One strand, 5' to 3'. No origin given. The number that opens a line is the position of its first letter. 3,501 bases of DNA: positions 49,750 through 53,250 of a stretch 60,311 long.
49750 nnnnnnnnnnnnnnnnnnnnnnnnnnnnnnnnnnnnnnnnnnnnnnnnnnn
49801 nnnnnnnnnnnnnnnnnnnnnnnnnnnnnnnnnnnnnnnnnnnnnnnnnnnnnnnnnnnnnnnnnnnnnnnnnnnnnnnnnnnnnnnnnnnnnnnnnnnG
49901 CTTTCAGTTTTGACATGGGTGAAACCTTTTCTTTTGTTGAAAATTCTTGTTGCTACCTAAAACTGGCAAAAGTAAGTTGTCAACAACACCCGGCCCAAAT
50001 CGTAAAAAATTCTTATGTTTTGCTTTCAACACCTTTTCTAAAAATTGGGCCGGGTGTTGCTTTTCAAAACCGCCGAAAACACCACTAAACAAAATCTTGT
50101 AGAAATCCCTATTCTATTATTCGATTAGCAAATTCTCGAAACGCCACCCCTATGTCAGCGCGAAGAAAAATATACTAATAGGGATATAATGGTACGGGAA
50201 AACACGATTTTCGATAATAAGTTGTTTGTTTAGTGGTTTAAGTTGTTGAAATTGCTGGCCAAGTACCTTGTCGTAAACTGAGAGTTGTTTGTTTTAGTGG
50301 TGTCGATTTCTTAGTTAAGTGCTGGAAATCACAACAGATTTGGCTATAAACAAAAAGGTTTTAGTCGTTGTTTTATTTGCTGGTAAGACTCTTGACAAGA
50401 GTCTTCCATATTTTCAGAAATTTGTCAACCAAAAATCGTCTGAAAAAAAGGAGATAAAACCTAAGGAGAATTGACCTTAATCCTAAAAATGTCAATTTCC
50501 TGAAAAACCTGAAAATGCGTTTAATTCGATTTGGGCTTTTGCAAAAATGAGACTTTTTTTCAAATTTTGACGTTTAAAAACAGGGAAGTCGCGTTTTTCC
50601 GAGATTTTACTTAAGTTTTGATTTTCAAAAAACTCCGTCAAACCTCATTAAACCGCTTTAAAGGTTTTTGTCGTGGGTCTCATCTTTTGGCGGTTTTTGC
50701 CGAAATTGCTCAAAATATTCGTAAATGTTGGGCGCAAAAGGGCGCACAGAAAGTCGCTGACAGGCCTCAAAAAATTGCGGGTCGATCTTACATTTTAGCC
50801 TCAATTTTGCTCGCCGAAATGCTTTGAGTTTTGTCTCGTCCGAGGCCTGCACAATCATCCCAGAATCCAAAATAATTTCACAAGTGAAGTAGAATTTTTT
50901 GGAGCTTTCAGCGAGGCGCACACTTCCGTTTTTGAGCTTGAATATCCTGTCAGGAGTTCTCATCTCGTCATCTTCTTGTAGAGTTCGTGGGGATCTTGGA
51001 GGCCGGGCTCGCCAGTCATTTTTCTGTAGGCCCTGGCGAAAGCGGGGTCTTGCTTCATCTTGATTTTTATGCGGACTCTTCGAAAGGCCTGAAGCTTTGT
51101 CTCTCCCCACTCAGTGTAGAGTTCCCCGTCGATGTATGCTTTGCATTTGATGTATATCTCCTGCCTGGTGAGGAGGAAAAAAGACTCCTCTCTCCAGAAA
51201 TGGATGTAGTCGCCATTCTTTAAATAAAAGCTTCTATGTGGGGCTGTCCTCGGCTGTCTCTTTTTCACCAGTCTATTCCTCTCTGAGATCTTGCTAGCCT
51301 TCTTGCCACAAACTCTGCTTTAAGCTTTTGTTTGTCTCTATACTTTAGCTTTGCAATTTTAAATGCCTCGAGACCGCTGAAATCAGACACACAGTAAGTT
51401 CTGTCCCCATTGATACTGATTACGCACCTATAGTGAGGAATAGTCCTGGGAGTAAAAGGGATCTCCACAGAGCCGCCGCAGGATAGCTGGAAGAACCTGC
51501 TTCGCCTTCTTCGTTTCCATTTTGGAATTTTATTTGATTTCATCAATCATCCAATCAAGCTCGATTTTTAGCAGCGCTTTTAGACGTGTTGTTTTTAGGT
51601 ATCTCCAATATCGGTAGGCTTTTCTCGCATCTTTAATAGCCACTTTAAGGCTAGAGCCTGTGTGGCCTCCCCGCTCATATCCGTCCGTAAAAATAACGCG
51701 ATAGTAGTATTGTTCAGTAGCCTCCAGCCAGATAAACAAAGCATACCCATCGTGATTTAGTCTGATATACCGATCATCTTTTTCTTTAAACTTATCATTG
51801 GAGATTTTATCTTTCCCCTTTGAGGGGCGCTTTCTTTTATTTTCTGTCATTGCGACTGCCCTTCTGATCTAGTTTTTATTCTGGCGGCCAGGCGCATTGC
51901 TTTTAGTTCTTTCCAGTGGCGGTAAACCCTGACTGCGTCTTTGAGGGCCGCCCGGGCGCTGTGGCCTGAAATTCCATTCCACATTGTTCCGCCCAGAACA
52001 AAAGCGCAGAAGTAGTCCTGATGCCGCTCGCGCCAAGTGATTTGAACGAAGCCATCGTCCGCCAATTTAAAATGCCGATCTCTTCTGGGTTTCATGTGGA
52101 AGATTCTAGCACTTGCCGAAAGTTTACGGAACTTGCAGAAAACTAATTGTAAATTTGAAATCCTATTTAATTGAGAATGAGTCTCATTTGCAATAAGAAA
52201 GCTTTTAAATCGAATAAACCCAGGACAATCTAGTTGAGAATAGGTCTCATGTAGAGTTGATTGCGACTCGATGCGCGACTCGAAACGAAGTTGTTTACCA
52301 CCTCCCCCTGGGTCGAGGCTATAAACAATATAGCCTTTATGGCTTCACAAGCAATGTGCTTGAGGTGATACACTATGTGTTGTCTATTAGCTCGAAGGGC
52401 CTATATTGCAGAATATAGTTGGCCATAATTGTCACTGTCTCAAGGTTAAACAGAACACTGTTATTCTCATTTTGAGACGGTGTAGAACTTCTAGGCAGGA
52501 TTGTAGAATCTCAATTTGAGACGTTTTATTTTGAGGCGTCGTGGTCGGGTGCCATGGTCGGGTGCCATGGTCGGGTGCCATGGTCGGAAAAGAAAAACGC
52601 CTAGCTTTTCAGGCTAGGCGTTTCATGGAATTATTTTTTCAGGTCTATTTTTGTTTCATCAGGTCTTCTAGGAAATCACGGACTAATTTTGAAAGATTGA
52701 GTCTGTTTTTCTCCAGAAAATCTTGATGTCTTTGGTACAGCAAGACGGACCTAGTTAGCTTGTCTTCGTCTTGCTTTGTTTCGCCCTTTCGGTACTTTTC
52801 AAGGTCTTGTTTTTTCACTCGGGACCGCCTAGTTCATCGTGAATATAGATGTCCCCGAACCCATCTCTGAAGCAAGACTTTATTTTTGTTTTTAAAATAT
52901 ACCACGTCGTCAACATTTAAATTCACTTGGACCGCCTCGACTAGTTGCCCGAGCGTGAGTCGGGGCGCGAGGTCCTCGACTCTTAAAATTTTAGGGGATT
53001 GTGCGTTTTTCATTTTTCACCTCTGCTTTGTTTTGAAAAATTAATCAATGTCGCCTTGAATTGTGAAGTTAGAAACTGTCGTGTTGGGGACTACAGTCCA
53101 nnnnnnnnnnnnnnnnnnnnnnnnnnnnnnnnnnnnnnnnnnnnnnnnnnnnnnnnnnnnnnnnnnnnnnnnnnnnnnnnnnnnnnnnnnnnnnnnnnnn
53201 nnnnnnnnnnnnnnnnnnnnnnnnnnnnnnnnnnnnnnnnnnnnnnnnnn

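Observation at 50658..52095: Five tandem, translationally coupled paralogs of an unrecognised small basic protein family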

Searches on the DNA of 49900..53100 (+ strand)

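Call 8: search_dna_similar(query=window:49900-53100:+, collection=phages, mode=distant, max_rows=20)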
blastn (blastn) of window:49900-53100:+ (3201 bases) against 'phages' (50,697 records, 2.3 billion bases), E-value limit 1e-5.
No match.

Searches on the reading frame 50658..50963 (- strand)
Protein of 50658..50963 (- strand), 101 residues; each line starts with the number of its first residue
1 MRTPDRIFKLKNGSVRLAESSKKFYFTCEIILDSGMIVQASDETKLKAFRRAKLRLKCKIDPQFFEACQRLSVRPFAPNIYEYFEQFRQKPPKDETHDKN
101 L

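Call 3: search_protein_families(library=pfam, proteins=[window:50658-50963:-], max_evalue=1)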
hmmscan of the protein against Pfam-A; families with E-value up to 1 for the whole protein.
window:50658-50963:- (101 aa): 0 families

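Call 4: search_protein_families(library=phrogs, proteins=[window:50658-50963:-], max_evalue=1)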
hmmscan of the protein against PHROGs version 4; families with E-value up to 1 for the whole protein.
window:50658-50963:- (101 aa): 0 families

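Call 42: find_related_loci(query=A2, collection=viral_contigs, flank=8000)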
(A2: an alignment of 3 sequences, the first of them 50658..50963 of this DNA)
Query A2 (101 aa) in viral_contigs; peptide patterns used: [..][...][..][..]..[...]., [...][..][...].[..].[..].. (x = any residue, [..] = any of these).
65 stretches matched a pattern, but none encodes a relative of the query by tblastn (E <= 1e-3).

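Call 59: find_homologous_proteins(query=A5, max_evalue=1)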
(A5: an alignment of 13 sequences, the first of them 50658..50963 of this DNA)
Query A5 (13 sequences) (101 aa, profile of the alignment): 5 proteins with E <= 1 among 989 candidates.
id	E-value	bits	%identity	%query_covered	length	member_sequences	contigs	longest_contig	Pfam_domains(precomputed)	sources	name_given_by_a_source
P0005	3.6e-25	106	100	100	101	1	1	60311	-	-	-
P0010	5.8e-19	86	60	10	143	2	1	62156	-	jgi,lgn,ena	-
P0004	7.4e-18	83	-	-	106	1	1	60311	-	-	-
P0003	2.5e-17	81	-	-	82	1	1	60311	-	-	-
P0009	2.7e-7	49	-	-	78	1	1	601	-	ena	-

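Call 61: find_encoding_contigs(protein=P0010, flank=10000, max_places=4)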
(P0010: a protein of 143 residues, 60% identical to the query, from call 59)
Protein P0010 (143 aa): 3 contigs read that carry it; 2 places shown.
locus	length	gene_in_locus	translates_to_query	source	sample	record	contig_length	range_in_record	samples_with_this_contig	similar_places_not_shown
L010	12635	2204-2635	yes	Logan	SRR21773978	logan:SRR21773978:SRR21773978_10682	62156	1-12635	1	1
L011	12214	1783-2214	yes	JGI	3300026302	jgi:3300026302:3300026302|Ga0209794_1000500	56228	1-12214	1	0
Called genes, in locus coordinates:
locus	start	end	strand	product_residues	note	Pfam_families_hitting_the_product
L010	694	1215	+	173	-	-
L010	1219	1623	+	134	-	-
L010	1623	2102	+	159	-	-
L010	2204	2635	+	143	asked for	-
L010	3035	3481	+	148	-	-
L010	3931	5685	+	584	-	PF19263:DUF5906 (weak)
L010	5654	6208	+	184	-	PF05119:Terminase_4 (weak)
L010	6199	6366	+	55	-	-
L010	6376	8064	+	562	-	PF03354:TerL_ATPase, PF20441:TerL_nuclease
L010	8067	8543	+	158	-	-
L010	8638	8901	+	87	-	-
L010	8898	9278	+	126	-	PF07659:DUF1599 (weak)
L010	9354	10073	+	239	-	PF00574:CLP_protease, PF01972:SDH_protease (weak)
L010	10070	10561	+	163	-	PF07463:NUMOD4 (weak), PF13392:HNH_3 (weak)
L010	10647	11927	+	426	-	PF05065:Phage_capsid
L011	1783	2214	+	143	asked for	-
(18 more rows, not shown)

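Call 62: search_solved_structures(query=A5, max_evalue=10, show_alignments=0)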
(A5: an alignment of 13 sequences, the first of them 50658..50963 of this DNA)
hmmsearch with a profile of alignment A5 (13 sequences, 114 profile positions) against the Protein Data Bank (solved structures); distinct sequences matched with E-value up to 10: 3.
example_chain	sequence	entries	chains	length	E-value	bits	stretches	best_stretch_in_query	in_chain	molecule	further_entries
9d92_A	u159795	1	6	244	0.32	14.6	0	68-102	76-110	Z4 c3i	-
8b4c_D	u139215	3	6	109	1.2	12.7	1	10-73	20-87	Cholera toxin transcriptional activator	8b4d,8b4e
8b4b_W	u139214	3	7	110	1.3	12.7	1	10-73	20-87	Cholera toxin transcriptional activator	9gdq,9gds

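Call 63: search_protein_families(library=pfam, alignment_id=A5, max_evalue=10)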
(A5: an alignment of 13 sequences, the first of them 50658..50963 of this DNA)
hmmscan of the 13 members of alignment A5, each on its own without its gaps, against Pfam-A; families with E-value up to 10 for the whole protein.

A. member 1, window:50658-50963:- (101 aa): 0 families

B. families by the number of members that match (of 13 scanned): 6 families
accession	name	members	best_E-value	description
PF07369.16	DUF1488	1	0.061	Protein of unknown function (DUF1488)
PF23970.1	DUF7297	1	0.062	Family of unknown function (DUF7297)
PF24445.1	DUF7564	1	0.075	Family of unknown function (DUF7564)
PF17753.7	Ig_mannosidase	1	0.098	Ig-fold domain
PF13356.12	Arm-DNA-bind_3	1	0.18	Arm DNA-binding domain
PF20765.3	Phage_tail_terminator_8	1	0.22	Phage tail terminator protein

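Call 77: predict_structure(alignment_id=A6)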
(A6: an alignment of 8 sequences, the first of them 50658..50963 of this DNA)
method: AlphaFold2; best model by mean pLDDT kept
length: 101 residues; sequences in the alignment: 8
mean_pLDDT: 76.8   pTM: 0.62
mean pLDDT of the five models: 76.8, 76.7, 76.2, 69.7, 63.6
residues with pLDDT >= 90: 21; 70-90: 46; 50-70: 31; < 50: 3
segments of 3 or more residues with pLDDT < 50: none
pLDDT, mean of each block of 10 residues (from residue 1): 77 88 79 90 89 89 86 65 53 54 44
secondary structure, 60 per line:
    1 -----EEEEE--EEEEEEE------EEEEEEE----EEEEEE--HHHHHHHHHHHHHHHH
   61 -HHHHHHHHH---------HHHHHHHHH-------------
elements in order: E6-10 E13-19 E26-32 E37-42 H45-60 H62-70 H80-88
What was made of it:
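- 50658..50963 (-): p5, 101 aa, ATGA overlap with p4. AF2 model, pLDDT 77, pTM 0.62: beta 6-10, 13-19, 26-32, 37-42, helices 45-60, 62-70, 80-88 (call 77).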

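Call 79: fold_search(model_id=the predicted structure, library=pdb)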
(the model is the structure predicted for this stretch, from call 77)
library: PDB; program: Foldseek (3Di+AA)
matches with E <= 10: 693; with E <= 0.001: 0
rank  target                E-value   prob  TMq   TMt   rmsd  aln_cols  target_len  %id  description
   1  4lid_A                1.5e-01  0.20  0.24  0.28  12.4        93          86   19  A100, A DNA binding scaffold from Sulfolobus spindle-shape virus 1 (released 2014-09-24)
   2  8chu_A                2.3e-01  0.94  0.39  0.29   4.5        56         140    9  Crystal structure of human PURA repeat I-II K97E mutant (released 2024-02-21)
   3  9op3_B                2.8e-01  0.82  0.34  0.09   7.4        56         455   23  Structure of Human ADAR2-R2D complexed with dsRNA containing 8-azaN and 2'-Deoxy-2'-fluorouridine (released 2025-10-08)
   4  6vff_B                3.2e-01  0.97  0.40  0.10   1.9        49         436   20  Dimer of Human Adenosine Deaminase Acting on dsRNA (ADAR2) mutant E488Q bound to dsRNA sequence derived from human GLI (released 2020-07-01)
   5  3k44_A                3.4e-01  0.91  0.40  0.29   4.4        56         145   12  Crystal Structure of Drosophila melanogaster Pur-alpha (released 2009-10-27)
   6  3k44_B                3.4e-01  0.69  0.40  0.30  14.3       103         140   11  Crystal Structure of Drosophila melanogaster Pur-alpha (released 2009-10-27)
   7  4lid_B                3.6e-01  0.12  0.22  0.25  12.1        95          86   16  A100, A DNA binding scaffold from Sulfolobus spindle-shape virus 1 (released 2014-09-24)
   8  8e0f_B                4.1e-01  0.75  0.34  0.09   7.5        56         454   23  Human Adenosine Deaminase Acting on dsRNA (ADAR2-RD) bound to dsRNA containing a G-G pair adjacent to the target site (released 2022-10-26)
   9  3dfy_B                4.3e-01  0.11  0.15  0.07  12.6        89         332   12  Crystal structure of apo dipeptide epimerase from Thermotoga maritima (released 2008-11-25)
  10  8chu_B                5.9e-01  0.66  0.37  0.27   5.9        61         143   10  Crystal structure of human PURA repeat I-II K97E mutant (released 2024-02-21)
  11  1mns                  5.9e-01  0.09  0.21  0.10  10.2        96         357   10  ON THE ROLE OF LYSINE 166 IN THE MECHANISM OF MANDELATE RACEMASE FROM PSEUDOMONAS PUTIDA: MECHANISTIC AND CRYSTALLOGRAPH (released 1993-10-31)
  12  5fgp_A                6.3e-01  0.80  0.38  0.28   4.5        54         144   13  Crystal structure of D. melanogaster Pur-alpha repeat I-II in complex with DNA. (released 2016-01-20)
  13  8chv_B                6.3e-01  0.77  0.38  0.27   4.4        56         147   11  Crystal structure of human PURA (fragment Glu57-Glu212, PUR repeat I and II) R140P mutant (released 2024-02-21)
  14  6zm5_c                7.6e-01  0.63  0.33  0.13   3.1        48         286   23  Human mitochondrial ribosome in complex with OXA1L, mRNA, A/A tRNA, P/P tRNA and nascent polypeptide (released 2021-01-13)
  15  8cht_C                7.6e-01  0.38  0.35  0.26  12.1        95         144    9  Crystal structure of human PURA (fragment Glu57-Glu212, PUR repeat I and II) (released 2024-02-21)
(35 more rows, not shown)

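Call 111: search_dna_similar(query=window:50658-50963:-, collection=phages, mode=protein, max_evalue=1, max_rows=8)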
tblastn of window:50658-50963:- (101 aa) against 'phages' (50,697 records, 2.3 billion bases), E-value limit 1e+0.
No match.

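Call 116: search_protein_families(library=padloc, alignment_id=A5, max_evalue=1)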
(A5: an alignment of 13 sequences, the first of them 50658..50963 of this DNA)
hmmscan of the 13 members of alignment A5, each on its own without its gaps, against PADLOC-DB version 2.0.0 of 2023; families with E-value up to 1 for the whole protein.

A. member 1, window:50658-50963:- (101 aa): 0 families

B. families by the number of members that match (of 13 scanned): 2 families
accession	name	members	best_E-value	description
PDLC00383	SduA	1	0.0049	DUF4263 domain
PDLC05033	PDC-S51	1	0.027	-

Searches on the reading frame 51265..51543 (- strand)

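Call 3: search_protein_families(library=pfam, proteins=[window:51265-51543:-], max_evalue=1)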
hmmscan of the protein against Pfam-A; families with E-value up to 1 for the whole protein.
window:51265-51543:- (92 aa): 0 families

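Call 4: search_protein_families(library=phrogs, proteins=[window:51265-51543:-], max_evalue=1)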
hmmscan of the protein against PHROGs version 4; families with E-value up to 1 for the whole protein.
window:51265-51543:- (92 aa): 1 family
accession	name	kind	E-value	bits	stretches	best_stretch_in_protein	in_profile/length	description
phrog_31944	-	unknown function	0.094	14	1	20-52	81-116/122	-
